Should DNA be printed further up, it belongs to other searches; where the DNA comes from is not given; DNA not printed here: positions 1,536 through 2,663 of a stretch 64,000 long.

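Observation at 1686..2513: Phage-encoded FolD alongside ThyX, NrdD/NrdG and dUTPase. A self-contained route for dTMP supply under anaerobiosis.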

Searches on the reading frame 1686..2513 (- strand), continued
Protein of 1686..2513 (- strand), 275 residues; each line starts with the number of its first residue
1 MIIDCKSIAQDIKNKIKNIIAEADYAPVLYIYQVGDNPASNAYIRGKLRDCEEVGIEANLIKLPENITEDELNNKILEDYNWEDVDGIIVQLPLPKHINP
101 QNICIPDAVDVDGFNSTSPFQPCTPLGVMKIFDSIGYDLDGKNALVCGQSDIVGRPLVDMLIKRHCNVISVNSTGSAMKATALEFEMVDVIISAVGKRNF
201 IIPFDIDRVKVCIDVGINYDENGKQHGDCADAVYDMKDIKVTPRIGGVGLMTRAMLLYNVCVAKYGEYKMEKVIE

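Call 16: find_homologous_proteins(query=window:1686-2513:-, max_evalue=1e-10)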
Query window:1686-2513:- (275 aa): 7854 proteins with E <= 1e-10 among 8000 candidates; the best 120 are listed.
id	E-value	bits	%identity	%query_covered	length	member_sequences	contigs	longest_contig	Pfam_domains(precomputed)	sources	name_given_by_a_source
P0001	1.2e-175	600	96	100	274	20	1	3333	PF02882.26,PF00763.29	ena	-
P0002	3.8e-175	599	97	100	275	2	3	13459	PF02882.26,PF00763.29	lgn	-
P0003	5.3e-175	598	96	100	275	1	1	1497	PF02882.26,PF00763.29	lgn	-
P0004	4.2e-174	595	96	100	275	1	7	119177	PF02882.26,PF00763.29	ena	-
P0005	5.0e-174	595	96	100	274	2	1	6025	PF02882.26,PF00763.29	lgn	-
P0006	5.2e-173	592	96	100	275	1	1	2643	PF02882.26,PF00763.29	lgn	-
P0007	5.2e-173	592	96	100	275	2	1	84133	PF02882.26,PF00763.29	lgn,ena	-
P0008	1.2e-172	590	95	100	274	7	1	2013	PF02882.26,PF00763.29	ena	-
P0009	1.4e-172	590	96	100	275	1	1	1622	PF02882.26,PF00763.29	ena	-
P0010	1.4e-172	590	96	100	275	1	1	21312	PF02882.26,PF00763.29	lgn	-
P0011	1.8e-172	590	96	100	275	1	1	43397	PF02882.26,PF00763.29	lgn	-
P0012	8.4e-172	588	95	100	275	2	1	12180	PF02882.26,PF00763.29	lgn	-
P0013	1.2e-171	587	95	100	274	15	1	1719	PF02882.26,PF00763.29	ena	-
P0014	6.6e-171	585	95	100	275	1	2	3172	PF02882.26,PF00763.29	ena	-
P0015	1.9e-170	583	94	100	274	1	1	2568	PF02882.26,PF00763.29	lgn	-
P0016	2.6e-170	583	94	100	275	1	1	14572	PF02882.26,PF00763.29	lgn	-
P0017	3.4e-170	582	93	100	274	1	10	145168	PF02882.26,PF00763.29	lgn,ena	-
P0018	4.7e-170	582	93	100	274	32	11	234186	PF02882.26,PF00763.29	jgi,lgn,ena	jgi:methylenetetrahydrofolate dehydrogenase (NADP+)/methenyltetrahydrofolate cyclohydrolase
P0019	5.1e-170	582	95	100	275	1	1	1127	PF02882.26,PF00763.29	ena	-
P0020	8.3e-170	581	94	100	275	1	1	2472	PF02882.26,PF00763.29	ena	-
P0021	1.6e-169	580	93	100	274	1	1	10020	PF02882.26,PF00763.29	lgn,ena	-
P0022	2.2e-169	580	94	100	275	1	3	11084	PF02882.26,PF00763.29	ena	-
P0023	2.4e-169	579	93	100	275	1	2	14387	PF02882.26,PF00763.29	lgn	-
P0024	2.9e-169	579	93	100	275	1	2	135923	PF02882.26,PF00763.29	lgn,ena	-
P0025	4.5e-169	579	93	100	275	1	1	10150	PF02882.26,PF00763.29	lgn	-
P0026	5.4e-169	578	94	100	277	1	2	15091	PF02882.26,PF00763.29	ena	-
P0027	6.4e-169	578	94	100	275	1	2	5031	PF02882.26,PF00763.29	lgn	-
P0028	6.6e-169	578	93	100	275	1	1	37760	PF02882.26,PF00763.29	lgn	-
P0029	8.9e-169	578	93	100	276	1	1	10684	PF02882.26,PF00763.29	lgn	-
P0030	1.3e-168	577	92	100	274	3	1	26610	PF02882.26,PF00763.29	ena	-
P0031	1.6e-168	577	93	100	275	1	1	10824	PF02882.26,PF00763.29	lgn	-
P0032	1.7e-168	577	93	100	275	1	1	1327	PF02882.26,PF00763.29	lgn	-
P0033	2.4e-168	576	93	100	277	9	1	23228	PF02882.26,PF00763.29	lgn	-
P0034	2.8e-168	576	92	100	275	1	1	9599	PF02882.26,PF00763.29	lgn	-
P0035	2.9e-168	576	93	100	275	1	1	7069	PF02882.26,PF00763.29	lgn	-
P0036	4.1e-168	575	93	100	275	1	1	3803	PF02882.26,PF00763.29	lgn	-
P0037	4.2e-168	575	94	100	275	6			PF02882.26,PF00763.29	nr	nr:MAG TPA: 5,10-methylene-tetrahydropholate dehydrogenase [Caudoviricetes sp.] DAX49370.1 MAG TPA: 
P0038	5.1e-168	575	93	100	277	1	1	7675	PF02882.26,PF00763.29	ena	-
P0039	6.0e-168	575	94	100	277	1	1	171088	PF02882.26,PF00763.29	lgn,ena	-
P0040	7.5e-168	575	93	100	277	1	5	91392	PF02882.26,PF00763.29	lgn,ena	-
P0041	1.5e-167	574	93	100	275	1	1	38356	PF02882.26,PF00763.29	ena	-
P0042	1.7e-167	573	93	100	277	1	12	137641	PF02882.26,PF00763.29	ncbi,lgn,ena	-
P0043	2.6e-167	573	93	100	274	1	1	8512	PF02882.26,PF00763.29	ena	-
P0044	6.1e-167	572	92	100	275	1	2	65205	PF02882.26,PF00763.29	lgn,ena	-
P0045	7.7e-167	571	93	100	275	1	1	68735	PF02882.26,PF00763.29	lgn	-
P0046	7.8e-167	571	93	100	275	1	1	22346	PF02882.26,PF00763.29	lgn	-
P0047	1.5e-166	570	92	100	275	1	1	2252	PF02882.26,PF00763.29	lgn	-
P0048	2.0e-166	570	92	100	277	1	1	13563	PF02882.26,PF00763.29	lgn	-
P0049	2.1e-166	570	92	100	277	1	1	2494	PF02882.26,PF00763.29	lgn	-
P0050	2.1e-166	570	92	100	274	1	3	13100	PF02882.26,PF00763.29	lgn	-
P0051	2.7e-166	569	92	100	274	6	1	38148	PF02882.26,PF00763.29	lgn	-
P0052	3.5e-166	569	92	100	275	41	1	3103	PF02882.26,PF00763.29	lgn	-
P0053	3.8e-166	569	92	100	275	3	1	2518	PF02882.26,PF00763.29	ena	-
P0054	4.6e-166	569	92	100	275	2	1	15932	PF02882.26,PF00763.29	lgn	-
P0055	5.8e-166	568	92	100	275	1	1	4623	PF02882.26,PF00763.29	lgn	-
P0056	7.1e-166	568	92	100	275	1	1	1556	PF02882.26,PF00763.29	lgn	-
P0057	9.8e-166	568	91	100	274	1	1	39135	PF02882.26,PF00763.29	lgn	-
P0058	1.2e-165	567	92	100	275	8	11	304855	PF02882.26,PF00763.29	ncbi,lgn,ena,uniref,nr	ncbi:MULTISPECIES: bifunctional 5,10-methylenetetrahydrofolate dehydrogenase/5,10-methenyltetrahydro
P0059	1.2e-165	567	92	100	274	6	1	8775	PF02882.26,PF00763.29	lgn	-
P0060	1.2e-165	567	93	98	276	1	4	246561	PF02882.26,PF00763.29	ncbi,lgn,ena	-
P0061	1.2e-165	567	91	100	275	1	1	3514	PF02882.26,PF00763.29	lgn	-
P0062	1.5e-165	567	91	100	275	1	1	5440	PF02882.26,PF00763.29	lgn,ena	-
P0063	2.5e-165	566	91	100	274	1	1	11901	PF02882.26,PF00763.29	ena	-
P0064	2.9e-165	566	92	100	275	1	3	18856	PF02882.26,PF00763.29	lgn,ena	-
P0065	4.3e-165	566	92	100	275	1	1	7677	PF02882.26,PF00763.29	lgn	-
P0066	4.9e-165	565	91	100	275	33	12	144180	PF02882.26,PF00763.29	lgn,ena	-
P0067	7.3e-165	565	91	100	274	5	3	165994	PF02882.26,PF00763.29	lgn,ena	-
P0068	1.8e-164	564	92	100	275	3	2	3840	PF02882.26,PF00763.29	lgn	-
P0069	2.6e-164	563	90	100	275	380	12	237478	PF02882.26,PF00763.29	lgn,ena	-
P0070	2.7e-164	563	90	100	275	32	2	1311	PF02882.26,PF00763.29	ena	-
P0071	2.9e-164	563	92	100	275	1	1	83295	PF02882.26,PF00763.29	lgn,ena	-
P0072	3.4e-164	563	92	100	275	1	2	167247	PF02882.26,PF00763.29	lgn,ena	-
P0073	3.6e-164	563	91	100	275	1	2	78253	PF02882.26,PF00763.29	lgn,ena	-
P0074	5.1e-164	562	91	100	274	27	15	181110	PF02882.26,PF00763.29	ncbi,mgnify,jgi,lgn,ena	mgnify:FL=1|jgi:methylenetetrahydrofolate dehydrogenase (NADP+)/methenyltetrahydrofolate cyclohydrol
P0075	8.4e-164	561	89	100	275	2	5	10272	PF02882.26,PF00763.29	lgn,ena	-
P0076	1.2e-163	561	92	100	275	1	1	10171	PF02882.26,PF00763.29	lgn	-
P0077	1.4e-163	561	91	99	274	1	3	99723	PF02882.26,PF00763.29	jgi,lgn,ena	jgi:methylenetetrahydrofolate dehydrogenase (NADP+)/methenyltetrahydrofolate cyclohydrolase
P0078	1.6e-163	560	91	100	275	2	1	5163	PF02882.26,PF00763.29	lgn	-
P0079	1.7e-163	560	90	100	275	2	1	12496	PF02882.26,PF00763.29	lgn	-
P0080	1.8e-163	560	91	100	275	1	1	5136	PF02882.26,PF00763.29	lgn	-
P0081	1.9e-163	560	91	100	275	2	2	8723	PF02882.26,PF00763.29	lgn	-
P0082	2.6e-163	560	91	100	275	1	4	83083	PF02882.26,PF00763.29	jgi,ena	-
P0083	2.8e-163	560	90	100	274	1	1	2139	PF02882.26,PF00763.29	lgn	-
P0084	2.8e-163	560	89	100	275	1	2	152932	PF02882.26,PF00763.29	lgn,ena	-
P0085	2.9e-163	560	91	100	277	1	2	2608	PF02882.26,PF00763.29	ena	-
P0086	3.1e-163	559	90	100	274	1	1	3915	PF02882.26,PF00763.29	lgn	-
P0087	3.4e-163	559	89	100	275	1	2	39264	PF02882.26,PF00763.29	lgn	-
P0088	3.9e-163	559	90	100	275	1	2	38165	PF02882.26,PF00763.29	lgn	-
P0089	4.5e-163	559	90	100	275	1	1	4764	PF02882.26,PF00763.29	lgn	-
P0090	4.7e-163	559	89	100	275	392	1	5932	PF02882.26,PF00763.29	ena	-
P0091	5.1e-163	559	91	100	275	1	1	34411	PF02882.26,PF00763.29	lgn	-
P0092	5.7e-163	559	90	99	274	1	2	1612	PF02882.26,PF00763.29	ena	-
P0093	7.6e-163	558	90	100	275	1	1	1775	PF02882.26,PF00763.29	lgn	-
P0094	8.1e-163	558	90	100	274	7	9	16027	PF02882.26,PF00763.29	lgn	-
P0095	8.2e-163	558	90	100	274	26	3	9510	PF02882.26,PF00763.29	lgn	-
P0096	8.8e-163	558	91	100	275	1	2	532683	PF02882.26,PF00763.29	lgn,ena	-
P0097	1.0e-162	558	91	100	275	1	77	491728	PF02882.26,PF00763.29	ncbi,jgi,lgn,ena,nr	jgi:methylenetetrahydrofolate dehydrogenase (NADP+)/methenyltetrahydrofolate cyclohydrolase|nr:MAG T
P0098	1.1e-162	558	91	100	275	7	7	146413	PF02882.26,PF00763.29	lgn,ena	-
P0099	1.2e-162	557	90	100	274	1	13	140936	PF02882.26,PF00763.29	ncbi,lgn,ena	-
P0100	1.3e-162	557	90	100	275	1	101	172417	PF02882.26,PF00763.29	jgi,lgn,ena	jgi:methylenetetrahydrofolate dehydrogenase (NADP+)/methenyltetrahydrofolate cyclohydrolase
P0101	1.4e-162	557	91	99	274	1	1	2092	PF02882.26,PF00763.29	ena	-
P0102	1.7e-162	557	90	100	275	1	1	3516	PF02882.26,PF00763.29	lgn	-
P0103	1.9e-162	557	91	100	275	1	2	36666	PF02882.26,PF00763.29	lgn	-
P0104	2.0e-162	557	91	100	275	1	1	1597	PF02882.26,PF00763.29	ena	-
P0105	2.1e-162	557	90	100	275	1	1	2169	PF02882.26,PF00763.29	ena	-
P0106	2.3e-162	557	90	100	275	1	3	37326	PF02882.26,PF00763.29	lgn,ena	-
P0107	2.3e-162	557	92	100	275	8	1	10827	PF02882.26,PF00763.29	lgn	-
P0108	2.4e-162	557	89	100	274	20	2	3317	PF02882.26,PF00763.29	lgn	-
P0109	2.4e-162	557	91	100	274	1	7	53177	PF02882.26,PF00763.29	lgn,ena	-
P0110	2.4e-162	557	91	100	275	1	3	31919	PF02882.26,PF00763.29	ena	-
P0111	2.4e-162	557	90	100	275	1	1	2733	PF02882.26,PF00763.29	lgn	-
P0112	2.6e-162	556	91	100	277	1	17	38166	PF02882.26,PF00763.29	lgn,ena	-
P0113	2.6e-162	556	89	100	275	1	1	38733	PF02882.26,PF00763.29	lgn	-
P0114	2.7e-162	556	91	100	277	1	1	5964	PF02882.26,PF00763.29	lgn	-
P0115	2.7e-162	556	90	100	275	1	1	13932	PF02882.26,PF00763.29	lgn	-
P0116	2.7e-162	556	90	100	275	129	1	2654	PF02882.26,PF00763.29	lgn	-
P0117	3.0e-162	556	91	100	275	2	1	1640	PF02882.26,PF00763.29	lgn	-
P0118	3.1e-162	556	91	100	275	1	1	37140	PF02882.26,PF00763.29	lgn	-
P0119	3.3e-162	556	91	100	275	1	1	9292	PF02882.26,PF00763.29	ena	-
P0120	3.5e-162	556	91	100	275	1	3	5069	PF02882.26,PF00763.29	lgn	-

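Call 18: search_solved_structures(query=window:1686-2513:-, show_alignments=2, max_evalue=1e-10)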
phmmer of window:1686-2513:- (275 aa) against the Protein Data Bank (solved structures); distinct sequences matched with E-value up to 1e-10: 26.
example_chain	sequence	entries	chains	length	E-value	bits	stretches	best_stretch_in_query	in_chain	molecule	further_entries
3p2o_A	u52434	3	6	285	5.4e-41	143.7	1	3-261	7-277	Bifunctional protein folD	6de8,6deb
3l07_A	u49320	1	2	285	4.7e-40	140.6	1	2-260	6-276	Bifunctional protein folD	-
1b0a_A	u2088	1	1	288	1.4e-37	132.5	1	2-263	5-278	PROTEIN (FOLD BIFUNCTIONAL PROTEIN)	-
5o22_A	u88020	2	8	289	1.5e-37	132.4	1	2-263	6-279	Bifunctional protein FolD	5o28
5o2a_A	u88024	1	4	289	7.3e-37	130.2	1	2-263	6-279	Bifunctional protein FolD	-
6ape_A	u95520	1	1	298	1e-36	129.7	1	7-263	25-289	Bifunctional protein FolD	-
4a5o_A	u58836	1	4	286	3.5e-36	127.9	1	2-261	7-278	BIFUNCTIONAL PROTEIN FOLD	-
6v6y_A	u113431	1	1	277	4.5e-34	121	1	9-261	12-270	Bifunctional protein FolD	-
7ehj_A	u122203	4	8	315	9.5e-33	116.7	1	6-266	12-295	Bifunctional methylenetetrahydrofolate dehydrogenase/cyclohydrolase, mitochondrial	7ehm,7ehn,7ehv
5tc4_A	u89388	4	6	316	9.6e-33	116.7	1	6-266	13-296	Bifunctional methylenetetrahydrofolate dehydrogenase/cyclohydrolase, mitochondrial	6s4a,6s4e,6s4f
9is9_A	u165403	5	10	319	1e-32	116.6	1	6-266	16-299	Bifunctional methylenetetrahydrofolate dehydrogenase/cyclohydrolase, mitochondrial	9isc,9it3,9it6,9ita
6jib_A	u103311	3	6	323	1.1e-32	116.4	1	6-266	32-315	Bifunctional methylenetetrahydrofolate dehydrogenase/cyclohydrolase, mitochondrial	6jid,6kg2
5zf1_A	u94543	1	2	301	2e-31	112.3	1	2-263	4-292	5,10-methylenetetrahydrofolate dehydrogenase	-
2c2x_A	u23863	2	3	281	8.9e-31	110.2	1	4-261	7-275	METHYLENETETRAHYDROFOLATE DEHYDROGENASE-METHENYLTETRAHYDROFOLATE CYCLOHYDROLASE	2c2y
9ise_A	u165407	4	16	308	8.3e-30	107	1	4-260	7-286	C-1-tetrahydrofolate synthase, cytoplasmic, N-terminally processed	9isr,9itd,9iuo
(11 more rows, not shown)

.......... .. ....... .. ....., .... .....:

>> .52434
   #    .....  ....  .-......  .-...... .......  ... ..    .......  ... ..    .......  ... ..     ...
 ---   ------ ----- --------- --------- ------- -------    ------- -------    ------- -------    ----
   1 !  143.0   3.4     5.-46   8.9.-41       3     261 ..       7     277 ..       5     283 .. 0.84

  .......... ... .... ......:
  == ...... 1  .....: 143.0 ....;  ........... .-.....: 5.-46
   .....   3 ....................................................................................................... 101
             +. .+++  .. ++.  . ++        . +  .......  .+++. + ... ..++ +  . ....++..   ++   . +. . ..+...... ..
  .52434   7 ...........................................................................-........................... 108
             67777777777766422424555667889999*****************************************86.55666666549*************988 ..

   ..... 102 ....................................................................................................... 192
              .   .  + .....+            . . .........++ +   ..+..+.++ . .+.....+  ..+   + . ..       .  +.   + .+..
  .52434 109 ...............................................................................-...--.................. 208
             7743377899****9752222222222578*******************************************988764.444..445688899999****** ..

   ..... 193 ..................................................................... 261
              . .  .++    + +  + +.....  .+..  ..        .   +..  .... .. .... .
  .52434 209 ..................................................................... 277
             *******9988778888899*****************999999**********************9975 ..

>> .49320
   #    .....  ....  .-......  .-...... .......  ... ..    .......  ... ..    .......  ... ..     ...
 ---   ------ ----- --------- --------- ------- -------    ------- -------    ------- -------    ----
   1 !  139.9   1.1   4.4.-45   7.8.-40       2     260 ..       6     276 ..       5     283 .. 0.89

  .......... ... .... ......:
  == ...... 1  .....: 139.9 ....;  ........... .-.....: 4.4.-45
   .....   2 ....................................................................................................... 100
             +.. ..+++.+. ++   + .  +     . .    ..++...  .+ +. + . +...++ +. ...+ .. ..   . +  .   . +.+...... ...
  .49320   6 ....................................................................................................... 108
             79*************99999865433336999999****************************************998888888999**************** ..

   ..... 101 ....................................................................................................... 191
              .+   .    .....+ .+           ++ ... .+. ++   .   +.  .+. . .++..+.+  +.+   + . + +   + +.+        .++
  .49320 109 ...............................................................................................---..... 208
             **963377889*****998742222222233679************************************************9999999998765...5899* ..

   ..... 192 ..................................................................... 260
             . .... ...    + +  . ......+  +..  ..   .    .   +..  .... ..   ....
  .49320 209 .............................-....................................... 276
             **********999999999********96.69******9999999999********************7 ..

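Call 19: find_related_loci(query=window:1686-2513:-, collection=genome_contigs, flank=6000)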
Query window:1686-2513:- (275 aa) in genome_contigs; peptide patterns used: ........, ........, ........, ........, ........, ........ (x = any residue, [..] = any of these).
154 stretches matched a pattern; 38 encode a relative of the query (tblastn E <= 1e-3); 38 distinct loci.
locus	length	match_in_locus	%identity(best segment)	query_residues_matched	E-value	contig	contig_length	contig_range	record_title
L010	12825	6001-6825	86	1-275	7e-160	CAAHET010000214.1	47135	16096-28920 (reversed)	MAG TPA_asm: uncultured Faecalibacterium sp., isolate HGM13298, WGS project CAAHET010000000 data, contig: SRS820629_35_k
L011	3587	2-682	93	49-275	3e-145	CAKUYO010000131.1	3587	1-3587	MAG: uncultured Bacteroidales bacterium isolate REFINED_METABAT215_TOP10_CONTIGS_1500_ASSEMBLY_K77_MERGED__Hadza_MoBio_h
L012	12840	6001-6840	34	5-270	8e-42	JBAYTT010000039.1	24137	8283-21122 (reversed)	MAG: Pelobacteraceae bacterium isolate SO_2016_LW3_15 scaffold03037_LW162_2016, whole genome shotgun sequence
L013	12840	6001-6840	34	5-270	1e-41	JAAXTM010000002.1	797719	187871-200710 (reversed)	MAG: Geobacteraceae bacterium isolate W4_Combined_metabat1_071 W4_Combined_metabat1_071_NODE_3, whole genome shotgun seq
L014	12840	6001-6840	34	5-270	1e-41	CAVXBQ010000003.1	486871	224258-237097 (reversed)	MAG: uncultured delta proteobacterium isolate MFD01299.bin.2.165 genome assembly, contig: contig_19835, whole genome sho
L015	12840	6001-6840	34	5-270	2e-41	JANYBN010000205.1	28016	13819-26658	MAG: Geobacter sp. isolate GL140_6_metabat_181 GL140_6_k141_1881373, whole genome shotgun sequence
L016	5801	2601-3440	34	5-270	2e-41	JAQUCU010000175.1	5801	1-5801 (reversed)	MAG: Desulfuromonadaceae bacterium isolate STCSWMC_138 NODE_48544_length_5801_cov_6.342087_ST_CSWMC, whole genome shotgu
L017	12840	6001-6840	34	5-270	3e-41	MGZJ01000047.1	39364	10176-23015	MAG: Geobacteraceae bacterium GWC2_53_11 gwc2_scaffold_2065, whole genome shotgun sequence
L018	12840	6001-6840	34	5-270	3e-41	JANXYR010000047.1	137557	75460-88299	MAG: Geobacteraceae bacterium isolate GL140_3_metabat_67 GL140_3_k141_1792435, whole genome shotgun sequence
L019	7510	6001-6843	33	5-271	7e-41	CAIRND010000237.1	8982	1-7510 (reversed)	MAG: uncultured Geobacteraceae bacterium isolate Ja_bin-5855 genome assembly, contig: bin-5855:237/705, whole genome sho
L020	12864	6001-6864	34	1-270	1e-40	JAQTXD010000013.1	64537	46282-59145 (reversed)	MAG: Desulfuromonadaceae bacterium isolate STC_126 NODE_922_length_64537_cov_3.555023_Sandtown_C, whole genome shotgun s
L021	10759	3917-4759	34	5-271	1e-40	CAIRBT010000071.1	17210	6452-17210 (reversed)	MAG: uncultured Geobacteraceae bacterium isolate E14_bin-2280 genome assembly, contig: bin-2280:071/191, whole genome sh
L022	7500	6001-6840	34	5-270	9e-41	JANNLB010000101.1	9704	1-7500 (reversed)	MAG: Geobacter sp. isolate SOY_38_metabat_25 SOY_38_k141_2746112, whole genome shotgun sequence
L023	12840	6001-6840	34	5-270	1e-40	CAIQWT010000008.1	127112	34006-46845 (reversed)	MAG: uncultured Geobacteraceae bacterium isolate Ja1-D5_bin-289 genome assembly, contig: bin-289:008/109, whole genome s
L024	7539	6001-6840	34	5-270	1e-40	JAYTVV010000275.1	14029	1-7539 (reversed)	MAG: Geobacteraceae bacterium isolate GFS_5743 GFS_5743_274, whole genome shotgun sequence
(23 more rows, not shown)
